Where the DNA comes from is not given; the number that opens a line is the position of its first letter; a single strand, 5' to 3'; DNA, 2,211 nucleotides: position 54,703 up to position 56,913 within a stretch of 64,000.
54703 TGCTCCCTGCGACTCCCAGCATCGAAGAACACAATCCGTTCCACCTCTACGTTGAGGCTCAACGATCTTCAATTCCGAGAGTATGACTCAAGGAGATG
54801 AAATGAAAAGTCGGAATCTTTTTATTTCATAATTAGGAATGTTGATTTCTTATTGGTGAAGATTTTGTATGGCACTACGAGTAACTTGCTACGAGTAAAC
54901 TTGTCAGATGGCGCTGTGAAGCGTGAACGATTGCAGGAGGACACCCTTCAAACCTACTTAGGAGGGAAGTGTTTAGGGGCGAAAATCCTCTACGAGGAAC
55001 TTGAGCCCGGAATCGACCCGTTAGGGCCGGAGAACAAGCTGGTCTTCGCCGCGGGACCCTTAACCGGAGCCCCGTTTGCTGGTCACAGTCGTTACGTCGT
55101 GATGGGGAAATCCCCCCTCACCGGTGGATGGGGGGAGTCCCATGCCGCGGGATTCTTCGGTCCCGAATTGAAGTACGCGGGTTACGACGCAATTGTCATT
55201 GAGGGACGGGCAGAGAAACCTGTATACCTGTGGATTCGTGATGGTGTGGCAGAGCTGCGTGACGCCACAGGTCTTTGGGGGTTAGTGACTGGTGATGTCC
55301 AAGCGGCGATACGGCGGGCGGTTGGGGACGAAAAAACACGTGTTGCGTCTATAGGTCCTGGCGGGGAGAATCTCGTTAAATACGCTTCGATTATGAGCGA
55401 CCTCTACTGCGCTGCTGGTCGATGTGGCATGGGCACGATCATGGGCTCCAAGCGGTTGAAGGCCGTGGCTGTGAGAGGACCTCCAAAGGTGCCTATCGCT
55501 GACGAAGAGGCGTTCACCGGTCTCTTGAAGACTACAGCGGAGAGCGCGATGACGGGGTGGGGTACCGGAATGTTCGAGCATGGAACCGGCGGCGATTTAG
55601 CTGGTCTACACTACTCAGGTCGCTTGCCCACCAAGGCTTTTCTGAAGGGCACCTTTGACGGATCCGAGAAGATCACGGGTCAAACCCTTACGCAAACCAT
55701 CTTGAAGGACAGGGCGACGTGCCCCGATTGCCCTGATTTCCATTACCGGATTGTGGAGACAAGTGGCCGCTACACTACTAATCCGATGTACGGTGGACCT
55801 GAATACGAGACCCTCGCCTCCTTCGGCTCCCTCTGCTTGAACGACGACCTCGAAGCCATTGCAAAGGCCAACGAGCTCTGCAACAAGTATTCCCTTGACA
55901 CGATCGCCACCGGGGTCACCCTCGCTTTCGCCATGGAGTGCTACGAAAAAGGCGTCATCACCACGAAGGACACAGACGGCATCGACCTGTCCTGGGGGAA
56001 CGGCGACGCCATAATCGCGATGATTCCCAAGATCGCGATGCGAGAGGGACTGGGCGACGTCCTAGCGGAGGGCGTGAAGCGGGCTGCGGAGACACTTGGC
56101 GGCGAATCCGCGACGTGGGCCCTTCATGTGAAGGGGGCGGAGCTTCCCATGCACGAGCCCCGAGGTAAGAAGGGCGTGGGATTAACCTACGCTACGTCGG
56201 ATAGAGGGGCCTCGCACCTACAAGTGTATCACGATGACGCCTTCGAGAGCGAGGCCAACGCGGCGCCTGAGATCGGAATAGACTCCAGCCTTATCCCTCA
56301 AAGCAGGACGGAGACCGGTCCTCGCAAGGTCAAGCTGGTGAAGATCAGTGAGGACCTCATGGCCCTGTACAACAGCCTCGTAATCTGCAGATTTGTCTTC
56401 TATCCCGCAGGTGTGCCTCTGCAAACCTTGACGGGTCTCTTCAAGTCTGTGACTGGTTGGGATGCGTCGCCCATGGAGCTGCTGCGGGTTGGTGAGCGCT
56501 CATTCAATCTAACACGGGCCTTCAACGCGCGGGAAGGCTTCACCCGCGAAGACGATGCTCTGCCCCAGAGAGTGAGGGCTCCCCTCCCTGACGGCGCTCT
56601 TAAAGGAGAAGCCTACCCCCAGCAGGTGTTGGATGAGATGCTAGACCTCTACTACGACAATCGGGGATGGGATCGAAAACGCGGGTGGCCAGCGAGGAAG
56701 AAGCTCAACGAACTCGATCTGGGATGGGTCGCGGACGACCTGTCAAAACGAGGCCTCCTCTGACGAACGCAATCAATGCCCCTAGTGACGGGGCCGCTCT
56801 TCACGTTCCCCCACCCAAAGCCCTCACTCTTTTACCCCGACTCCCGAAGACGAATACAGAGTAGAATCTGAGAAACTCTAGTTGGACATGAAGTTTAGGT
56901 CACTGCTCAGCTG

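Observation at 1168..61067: Self-complementary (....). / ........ tracts at 16 intergenic sites, absent from genes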

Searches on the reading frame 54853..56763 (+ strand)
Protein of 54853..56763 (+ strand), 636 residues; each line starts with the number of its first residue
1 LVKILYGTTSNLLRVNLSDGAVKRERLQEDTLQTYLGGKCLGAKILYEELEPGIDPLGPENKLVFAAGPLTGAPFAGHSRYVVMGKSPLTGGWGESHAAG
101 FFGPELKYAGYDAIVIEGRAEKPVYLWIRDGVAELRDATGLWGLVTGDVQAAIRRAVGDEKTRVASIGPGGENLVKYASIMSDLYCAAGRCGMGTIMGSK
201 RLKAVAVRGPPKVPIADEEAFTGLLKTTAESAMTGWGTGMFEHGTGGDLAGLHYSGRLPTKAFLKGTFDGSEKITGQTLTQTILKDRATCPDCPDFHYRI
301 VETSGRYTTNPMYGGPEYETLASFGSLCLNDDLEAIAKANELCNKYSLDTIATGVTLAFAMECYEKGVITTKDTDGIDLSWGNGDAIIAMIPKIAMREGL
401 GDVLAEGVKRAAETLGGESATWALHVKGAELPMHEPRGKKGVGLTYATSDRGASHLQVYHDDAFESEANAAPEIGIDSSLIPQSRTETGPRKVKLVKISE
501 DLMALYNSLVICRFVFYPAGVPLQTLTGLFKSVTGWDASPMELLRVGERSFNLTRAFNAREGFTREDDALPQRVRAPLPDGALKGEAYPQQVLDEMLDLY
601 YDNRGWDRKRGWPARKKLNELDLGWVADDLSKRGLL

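Call 7: search_protein_families(library=pfam, proteins=[window:54853-56763:+])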
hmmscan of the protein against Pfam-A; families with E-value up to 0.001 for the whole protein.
window:54853-56763:+ (636 aa): 2 families
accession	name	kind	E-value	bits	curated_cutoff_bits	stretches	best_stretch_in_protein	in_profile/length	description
PF01314.23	AFOR_C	-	1.3e-123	413.4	27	1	237-623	18-385/385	Aldehyde ferredoxin oxidoreductase, domains 2 & 3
PF02730.20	AFOR_N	-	6.6e-79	264.7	29.8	1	11-209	2-198/199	Aldehyde ferredoxin oxidoreductase, N-terminal domain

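Call 23: find_homologous_proteins(query=window:54853-56763:+, max_evalue=1e-100)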
Query window:54853-56763:+ (636 aa): 7076 proteins with E <= 1e-100 among 8000 candidates; the best 120 are listed.
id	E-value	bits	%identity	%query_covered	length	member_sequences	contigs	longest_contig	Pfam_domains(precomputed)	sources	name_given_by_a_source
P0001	0.0e+0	1459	100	100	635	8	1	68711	PF02730.21,PF01314.24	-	-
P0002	0.0e+0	1322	89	100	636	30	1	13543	PF02730.21,PF01314.24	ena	-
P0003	0.0e+0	1295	91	96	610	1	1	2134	PF02730.21,PF01314.24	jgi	jgi:aldehyde:ferredoxin oxidoreductase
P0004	0.0e+0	1290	88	99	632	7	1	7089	PF02730.21,PF01314.24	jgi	jgi:aldehyde:ferredoxin oxidoreductase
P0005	0.0e+0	1254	86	99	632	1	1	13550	PF02730.21,PF01314.24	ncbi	-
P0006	0.0e+0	1247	86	99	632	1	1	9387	PF02730.21,PF01314.24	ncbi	-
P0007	0.0e+0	1163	76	100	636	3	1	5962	PF02730.21,PF01314.24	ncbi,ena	-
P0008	0.0e+0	1159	78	100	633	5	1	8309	PF02730.21,PF01314.24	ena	-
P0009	0.0e+0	1153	76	100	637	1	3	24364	PF02730.21,PF01314.24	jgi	-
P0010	0.0e+0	1143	77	99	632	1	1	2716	PF02730.21,PF01314.24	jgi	-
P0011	0.0e+0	1134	76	99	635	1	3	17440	PF02730.21,PF01314.24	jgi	-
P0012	0.0e+0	1130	78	97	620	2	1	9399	PF02730.21,PF01314.24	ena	-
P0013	0.0e+0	1129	77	100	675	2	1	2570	PF02730.21,PF01314.24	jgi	-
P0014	0.0e+0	1125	77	99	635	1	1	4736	PF02730.21,PF01314.24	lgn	-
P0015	0.0e+0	1123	75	99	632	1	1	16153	PF02730.21,PF01314.24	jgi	-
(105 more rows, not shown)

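Call 24: find_encoding_contigs(protein=P0002, flank=10000, max_places=4)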
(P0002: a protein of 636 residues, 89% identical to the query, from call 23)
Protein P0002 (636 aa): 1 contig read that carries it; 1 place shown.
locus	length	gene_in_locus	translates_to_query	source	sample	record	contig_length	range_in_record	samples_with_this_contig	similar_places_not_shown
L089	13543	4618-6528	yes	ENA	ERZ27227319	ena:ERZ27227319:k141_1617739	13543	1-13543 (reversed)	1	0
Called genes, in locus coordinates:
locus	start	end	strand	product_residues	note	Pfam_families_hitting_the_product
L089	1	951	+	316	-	?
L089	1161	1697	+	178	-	PF14512:TM1586_NiRdase (faint), PF00881:Nitroreductase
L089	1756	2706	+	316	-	-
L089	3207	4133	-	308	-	PF13793:Pribosyltran_N, PF00156:Pribosyltran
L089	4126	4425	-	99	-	-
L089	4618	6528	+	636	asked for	PF02730:AFOR_N, PF01314:AFOR_C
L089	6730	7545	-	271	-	PF01408:GFO_IDH_MocA, PF03446:NAD_binding_2 (weak), PF03807:F420_oxidored, PF02153:PDH_N (faint), PF14748:P5CR_dimer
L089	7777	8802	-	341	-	PF10282:Lactonase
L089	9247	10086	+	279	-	PF01073:3Beta_HSD (faint), PF01370:Epimerase, PF13460:NAD_binding_10 (weak), PF07993:NAD_binding_4 (faint)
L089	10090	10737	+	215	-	PF01171:ATP_bind_3 (faint), PF06508:QueC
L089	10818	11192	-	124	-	PF01880:Desulfoferrodox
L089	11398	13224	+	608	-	PF00456:Transketolase_N, PF13292:DXP_synthase_N (weak), PF00676:E1_dh, PF02779:Transket_pyr, PF02780:Transketolase_C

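Call 25: find_encoding_contigs(protein=P0005, flank=10000, max_places=4)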
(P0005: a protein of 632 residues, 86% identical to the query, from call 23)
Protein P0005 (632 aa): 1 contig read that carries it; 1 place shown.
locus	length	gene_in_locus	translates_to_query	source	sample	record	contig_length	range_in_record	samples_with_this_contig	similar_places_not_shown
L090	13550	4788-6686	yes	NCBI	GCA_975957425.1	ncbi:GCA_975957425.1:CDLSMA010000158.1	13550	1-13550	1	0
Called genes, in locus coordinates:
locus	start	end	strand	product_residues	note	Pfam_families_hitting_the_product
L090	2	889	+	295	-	?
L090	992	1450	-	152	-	PF09719:C_GCAxxG_C_C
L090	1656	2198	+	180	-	PF14512:TM1586_NiRdase (faint), PF00881:Nitroreductase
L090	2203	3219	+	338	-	-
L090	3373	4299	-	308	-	PF13793:Pribosyltran_N, PF00156:Pribosyltran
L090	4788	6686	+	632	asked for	PF02730:AFOR_N, PF01314:AFOR_C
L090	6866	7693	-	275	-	PF01210:NAD_Gly3P_dh_N (faint), PF01408:GFO_IDH_MocA (faint), PF02737:3HCDH_N (faint), PF03446:NAD_binding_2 (faint), PF03807:F420_oxidored, PF10727:Rossmann-like (faint), PF14748:P5CR_dimer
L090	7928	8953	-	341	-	PF10282:Lactonase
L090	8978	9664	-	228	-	PF04191:PEMT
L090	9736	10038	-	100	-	-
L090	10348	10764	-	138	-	-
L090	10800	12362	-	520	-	PF00370:FGGY_N, PF02782:FGGY_C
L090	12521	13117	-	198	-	PF02142:MGS, PF01808:AICARFT_IMPCHas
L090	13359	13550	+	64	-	?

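Call 26: find_encoding_contigs(protein=P0006, flank=10000, max_places=4)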
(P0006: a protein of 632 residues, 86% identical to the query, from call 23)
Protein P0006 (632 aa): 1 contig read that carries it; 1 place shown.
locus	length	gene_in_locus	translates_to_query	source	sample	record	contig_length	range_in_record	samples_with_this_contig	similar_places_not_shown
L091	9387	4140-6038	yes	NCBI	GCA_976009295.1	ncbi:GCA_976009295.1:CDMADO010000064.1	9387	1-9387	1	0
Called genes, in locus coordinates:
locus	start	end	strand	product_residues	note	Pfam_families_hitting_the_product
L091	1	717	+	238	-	?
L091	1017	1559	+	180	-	PF14512:TM1586_NiRdase (faint), PF00881:Nitroreductase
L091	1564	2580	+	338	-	-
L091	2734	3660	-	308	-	PF13793:Pribosyltran_N, PF00156:Pribosyltran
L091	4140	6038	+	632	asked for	PF02730:AFOR_N, PF01314:AFOR_C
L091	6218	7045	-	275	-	PF01408:GFO_IDH_MocA (weak), PF03446:NAD_binding_2 (faint), PF03807:F420_oxidored, PF14748:P5CR_dimer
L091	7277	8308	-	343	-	PF10282:Lactonase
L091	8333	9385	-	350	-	?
